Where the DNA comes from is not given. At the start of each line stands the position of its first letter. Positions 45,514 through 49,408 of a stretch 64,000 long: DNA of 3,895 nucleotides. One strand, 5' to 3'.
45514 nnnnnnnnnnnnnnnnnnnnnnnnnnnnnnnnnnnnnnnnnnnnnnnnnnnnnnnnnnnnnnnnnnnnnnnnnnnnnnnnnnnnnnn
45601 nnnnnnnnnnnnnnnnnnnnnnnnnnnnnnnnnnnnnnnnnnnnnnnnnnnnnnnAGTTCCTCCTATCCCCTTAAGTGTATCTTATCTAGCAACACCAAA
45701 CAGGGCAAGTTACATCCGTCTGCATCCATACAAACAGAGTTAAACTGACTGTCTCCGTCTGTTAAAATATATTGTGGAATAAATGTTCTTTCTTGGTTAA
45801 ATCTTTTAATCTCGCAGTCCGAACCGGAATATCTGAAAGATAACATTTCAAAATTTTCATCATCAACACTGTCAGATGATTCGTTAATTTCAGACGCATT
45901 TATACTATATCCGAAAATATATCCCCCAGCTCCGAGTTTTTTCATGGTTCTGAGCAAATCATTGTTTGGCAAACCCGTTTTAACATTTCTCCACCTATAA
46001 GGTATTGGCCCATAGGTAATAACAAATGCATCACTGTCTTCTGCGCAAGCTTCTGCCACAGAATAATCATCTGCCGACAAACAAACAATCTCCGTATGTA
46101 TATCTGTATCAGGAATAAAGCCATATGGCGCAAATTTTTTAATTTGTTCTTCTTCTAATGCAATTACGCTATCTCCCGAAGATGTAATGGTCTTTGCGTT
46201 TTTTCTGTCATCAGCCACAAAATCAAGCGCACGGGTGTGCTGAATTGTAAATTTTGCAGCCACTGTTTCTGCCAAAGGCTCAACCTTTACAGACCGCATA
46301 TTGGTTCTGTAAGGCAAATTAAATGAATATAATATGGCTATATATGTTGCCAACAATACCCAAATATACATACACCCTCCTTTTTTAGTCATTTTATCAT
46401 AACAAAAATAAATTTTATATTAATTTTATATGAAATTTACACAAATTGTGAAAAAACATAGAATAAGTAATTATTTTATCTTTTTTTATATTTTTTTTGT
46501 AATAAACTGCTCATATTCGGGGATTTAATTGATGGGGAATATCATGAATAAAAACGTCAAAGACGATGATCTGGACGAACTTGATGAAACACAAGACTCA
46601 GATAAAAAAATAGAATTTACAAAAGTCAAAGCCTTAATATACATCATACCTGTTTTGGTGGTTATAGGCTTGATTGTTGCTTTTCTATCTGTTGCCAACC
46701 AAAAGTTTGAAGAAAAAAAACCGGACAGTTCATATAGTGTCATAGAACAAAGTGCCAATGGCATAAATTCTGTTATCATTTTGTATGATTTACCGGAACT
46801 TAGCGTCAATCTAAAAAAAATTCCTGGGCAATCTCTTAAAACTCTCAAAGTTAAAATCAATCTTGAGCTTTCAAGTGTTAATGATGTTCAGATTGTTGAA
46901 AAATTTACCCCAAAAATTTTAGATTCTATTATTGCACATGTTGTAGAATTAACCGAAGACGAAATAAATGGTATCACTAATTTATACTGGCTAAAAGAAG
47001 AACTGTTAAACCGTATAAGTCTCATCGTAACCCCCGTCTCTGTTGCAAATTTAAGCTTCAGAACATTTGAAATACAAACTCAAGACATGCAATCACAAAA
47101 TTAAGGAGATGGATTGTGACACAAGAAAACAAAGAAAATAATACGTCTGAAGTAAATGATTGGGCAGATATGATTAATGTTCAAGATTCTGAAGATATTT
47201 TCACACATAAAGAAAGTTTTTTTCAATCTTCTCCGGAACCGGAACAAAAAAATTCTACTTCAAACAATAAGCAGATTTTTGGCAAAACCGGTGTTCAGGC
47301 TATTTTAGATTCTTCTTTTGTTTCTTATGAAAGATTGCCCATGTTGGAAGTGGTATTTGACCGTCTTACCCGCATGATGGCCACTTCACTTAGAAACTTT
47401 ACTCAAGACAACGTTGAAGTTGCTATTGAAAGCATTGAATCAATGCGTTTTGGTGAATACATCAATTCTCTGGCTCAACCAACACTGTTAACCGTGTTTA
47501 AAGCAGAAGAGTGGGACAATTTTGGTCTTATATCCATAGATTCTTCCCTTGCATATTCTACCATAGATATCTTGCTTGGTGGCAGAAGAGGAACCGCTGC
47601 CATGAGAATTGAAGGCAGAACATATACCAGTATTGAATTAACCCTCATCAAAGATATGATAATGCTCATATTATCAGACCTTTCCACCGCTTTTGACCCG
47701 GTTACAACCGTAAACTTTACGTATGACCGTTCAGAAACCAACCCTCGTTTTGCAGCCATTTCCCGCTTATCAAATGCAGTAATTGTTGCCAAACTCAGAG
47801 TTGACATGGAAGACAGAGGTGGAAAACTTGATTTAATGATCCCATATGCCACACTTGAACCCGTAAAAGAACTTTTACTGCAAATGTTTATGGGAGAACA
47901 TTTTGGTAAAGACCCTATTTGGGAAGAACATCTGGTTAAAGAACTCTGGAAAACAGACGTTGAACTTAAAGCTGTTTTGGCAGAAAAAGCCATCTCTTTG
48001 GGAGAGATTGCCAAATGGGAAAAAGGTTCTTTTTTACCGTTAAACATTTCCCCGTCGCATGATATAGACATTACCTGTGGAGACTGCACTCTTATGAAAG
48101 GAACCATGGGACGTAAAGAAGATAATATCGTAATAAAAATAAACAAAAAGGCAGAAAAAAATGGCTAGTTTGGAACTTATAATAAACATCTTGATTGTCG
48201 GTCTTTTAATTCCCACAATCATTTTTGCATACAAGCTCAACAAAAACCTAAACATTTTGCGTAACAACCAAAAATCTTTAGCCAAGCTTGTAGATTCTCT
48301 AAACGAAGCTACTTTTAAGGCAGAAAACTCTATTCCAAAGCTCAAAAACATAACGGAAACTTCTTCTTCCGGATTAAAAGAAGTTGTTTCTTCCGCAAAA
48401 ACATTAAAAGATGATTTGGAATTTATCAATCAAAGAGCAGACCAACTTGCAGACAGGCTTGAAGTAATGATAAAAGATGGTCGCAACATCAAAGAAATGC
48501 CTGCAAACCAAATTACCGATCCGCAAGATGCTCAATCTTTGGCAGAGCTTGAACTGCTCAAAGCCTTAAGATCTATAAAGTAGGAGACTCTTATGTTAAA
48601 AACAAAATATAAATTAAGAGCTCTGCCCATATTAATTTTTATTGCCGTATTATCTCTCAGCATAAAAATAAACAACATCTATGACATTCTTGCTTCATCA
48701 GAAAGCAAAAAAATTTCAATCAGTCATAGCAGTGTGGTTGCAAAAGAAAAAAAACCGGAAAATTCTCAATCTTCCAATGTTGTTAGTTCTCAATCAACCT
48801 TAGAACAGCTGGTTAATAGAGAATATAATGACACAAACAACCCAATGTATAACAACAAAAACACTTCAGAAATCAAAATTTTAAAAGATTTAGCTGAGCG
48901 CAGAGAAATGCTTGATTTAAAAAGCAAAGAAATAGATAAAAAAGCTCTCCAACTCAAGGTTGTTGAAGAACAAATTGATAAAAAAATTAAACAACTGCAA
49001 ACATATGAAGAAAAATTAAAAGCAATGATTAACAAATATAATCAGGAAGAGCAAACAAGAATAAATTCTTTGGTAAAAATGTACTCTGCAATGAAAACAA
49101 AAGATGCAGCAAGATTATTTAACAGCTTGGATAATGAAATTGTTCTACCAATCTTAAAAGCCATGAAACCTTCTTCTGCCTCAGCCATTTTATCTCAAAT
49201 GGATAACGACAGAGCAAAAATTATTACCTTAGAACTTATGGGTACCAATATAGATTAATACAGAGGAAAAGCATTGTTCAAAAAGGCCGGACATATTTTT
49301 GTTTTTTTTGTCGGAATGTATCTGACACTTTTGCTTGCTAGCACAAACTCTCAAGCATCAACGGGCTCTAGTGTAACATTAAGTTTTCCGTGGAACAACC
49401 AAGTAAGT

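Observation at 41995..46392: Operon encoding a 991-aa protein with a type-IV-prepilin N-terminus and beta-solenoid adhesin-like repeats, next to the flagellar locus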

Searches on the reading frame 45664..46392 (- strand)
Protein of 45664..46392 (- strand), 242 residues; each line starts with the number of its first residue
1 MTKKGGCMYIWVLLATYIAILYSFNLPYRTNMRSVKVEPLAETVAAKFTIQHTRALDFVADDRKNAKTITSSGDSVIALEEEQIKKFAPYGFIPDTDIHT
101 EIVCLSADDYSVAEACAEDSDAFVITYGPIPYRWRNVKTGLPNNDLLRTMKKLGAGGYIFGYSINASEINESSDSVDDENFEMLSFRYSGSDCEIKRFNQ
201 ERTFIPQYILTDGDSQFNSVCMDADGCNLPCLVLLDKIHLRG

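Call 3: search_protein_families(library=pfam, proteins=[window:45664-46392:-], max_evalue=1)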
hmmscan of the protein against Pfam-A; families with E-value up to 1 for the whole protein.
window:45664-46392:- (242 aa): 0 families

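Call 4: search_protein_families(library=ncbifam, proteins=[window:45664-46392:-], max_evalue=1)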
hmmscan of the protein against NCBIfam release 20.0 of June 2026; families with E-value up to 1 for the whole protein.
window:45664-46392:- (242 aa): 1 family
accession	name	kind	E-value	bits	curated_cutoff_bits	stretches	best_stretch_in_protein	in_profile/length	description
NF046062.1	citrull_CtlX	equivalog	0.17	11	334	1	43-90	191-238/299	citrulline utilization hydrolase CtlX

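Call 69: search_solved_structures(query=A6, max_evalue=10, show_alignments=1)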
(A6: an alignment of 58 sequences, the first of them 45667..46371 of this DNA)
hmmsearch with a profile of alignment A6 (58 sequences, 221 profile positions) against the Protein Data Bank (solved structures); distinct sequences matched with E-value up to 10: 3.
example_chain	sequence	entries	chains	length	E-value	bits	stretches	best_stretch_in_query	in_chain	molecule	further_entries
3jvi_A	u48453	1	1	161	0.2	14.5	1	28-107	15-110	Protein tyrosine phosphatase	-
3ido_A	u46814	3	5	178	0.25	14.2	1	28-106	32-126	Protein tyrosine phosphatase | Protein tyrosine phosphatase, putative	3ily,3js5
7nwg_a2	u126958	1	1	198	1.3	11.8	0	18-64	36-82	ribosomal protein eS25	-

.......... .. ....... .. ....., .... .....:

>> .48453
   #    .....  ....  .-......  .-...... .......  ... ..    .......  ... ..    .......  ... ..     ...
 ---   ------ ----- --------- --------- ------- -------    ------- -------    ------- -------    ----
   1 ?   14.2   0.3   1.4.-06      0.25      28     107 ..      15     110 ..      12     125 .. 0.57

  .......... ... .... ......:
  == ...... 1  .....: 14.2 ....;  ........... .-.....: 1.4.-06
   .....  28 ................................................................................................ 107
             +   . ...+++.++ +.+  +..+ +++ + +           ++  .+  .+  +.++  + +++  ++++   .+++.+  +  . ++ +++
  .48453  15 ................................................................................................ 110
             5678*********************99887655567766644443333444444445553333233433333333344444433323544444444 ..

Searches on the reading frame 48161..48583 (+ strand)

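Call 28: search_protein_families(library=pfam, proteins=[window:48161-48583:+], max_evalue=0.001)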
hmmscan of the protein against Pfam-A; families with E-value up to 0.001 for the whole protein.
window:48161-48583:+ (140 aa): 1 family
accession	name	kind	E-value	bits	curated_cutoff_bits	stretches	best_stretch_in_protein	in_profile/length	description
PF20072.4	DUF6468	-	6.7e-19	68.2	26.9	1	33-106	1-74/76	Domain of unknown function (DUF6468)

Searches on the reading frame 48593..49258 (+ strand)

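Call 28: search_protein_families(library=pfam, proteins=[window:48593-49258:+], max_evalue=0.001)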
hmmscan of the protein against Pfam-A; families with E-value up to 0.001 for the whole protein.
window:48593-49258:+ (221 aa): 1 family
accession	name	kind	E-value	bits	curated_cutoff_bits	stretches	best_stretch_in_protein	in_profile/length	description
PF03448.22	MgtE_N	-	9.4e-06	26.5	25.9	1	161-209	19-67/102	MgtE intracellular N domain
